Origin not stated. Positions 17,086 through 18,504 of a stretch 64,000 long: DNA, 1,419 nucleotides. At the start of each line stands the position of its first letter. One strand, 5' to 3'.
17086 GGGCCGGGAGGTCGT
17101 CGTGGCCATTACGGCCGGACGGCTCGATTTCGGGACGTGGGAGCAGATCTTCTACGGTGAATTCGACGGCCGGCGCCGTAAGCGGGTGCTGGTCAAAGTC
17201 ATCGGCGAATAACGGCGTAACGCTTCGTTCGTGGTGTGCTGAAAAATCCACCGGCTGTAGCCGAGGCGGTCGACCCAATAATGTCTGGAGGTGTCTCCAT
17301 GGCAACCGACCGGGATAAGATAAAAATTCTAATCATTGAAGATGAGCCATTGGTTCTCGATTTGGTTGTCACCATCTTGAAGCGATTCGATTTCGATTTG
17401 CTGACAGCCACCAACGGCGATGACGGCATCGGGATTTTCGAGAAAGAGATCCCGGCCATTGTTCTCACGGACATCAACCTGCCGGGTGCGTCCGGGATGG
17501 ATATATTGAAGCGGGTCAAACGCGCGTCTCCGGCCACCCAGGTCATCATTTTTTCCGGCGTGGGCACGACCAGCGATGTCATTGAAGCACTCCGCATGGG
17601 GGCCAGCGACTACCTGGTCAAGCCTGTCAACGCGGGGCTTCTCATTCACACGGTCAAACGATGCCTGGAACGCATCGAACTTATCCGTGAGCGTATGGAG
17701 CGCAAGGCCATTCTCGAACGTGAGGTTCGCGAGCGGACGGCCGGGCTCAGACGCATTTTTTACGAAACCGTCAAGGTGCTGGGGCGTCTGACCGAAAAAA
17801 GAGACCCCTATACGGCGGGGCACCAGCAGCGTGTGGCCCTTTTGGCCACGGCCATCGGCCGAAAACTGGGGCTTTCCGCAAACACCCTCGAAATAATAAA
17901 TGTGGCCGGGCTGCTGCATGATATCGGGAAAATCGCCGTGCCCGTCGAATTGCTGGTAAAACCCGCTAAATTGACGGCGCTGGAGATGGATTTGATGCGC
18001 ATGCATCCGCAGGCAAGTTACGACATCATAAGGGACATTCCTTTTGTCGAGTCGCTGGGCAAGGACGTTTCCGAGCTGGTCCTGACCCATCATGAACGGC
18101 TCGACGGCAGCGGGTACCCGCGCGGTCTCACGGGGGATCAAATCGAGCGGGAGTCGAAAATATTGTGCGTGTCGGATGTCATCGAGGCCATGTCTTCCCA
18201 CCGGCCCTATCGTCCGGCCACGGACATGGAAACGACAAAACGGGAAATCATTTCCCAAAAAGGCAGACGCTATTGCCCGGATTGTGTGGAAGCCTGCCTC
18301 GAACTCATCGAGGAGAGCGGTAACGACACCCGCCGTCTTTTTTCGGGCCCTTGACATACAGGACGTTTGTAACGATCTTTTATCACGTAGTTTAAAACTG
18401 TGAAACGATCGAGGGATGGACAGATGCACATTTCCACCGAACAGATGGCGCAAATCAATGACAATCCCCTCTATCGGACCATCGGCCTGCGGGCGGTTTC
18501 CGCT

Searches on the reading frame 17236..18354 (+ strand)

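Call 81: search_protein_families(library=pfam, proteins=[window:17236-18354:+], max_evalue=0.0001)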
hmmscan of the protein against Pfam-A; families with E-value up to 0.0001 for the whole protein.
window:17236-18354:+ (372 aa): 4 families
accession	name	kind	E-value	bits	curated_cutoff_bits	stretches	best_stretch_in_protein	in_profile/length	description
PF13487.12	HD_5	-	2.5e-33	115.6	27.2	1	181-346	2-166/170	HD domain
PF00072.30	Response_reg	-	3.8e-25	88.6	30.2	1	31-140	1-110/111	Response regulator receiver domain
PF01966.28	HD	-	2.2e-19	70.3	22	1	194-319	2-116/116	HD domain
PF08668.18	HDOD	-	1.9e-05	24.7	22.9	1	195-235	97-135/196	HDOD domain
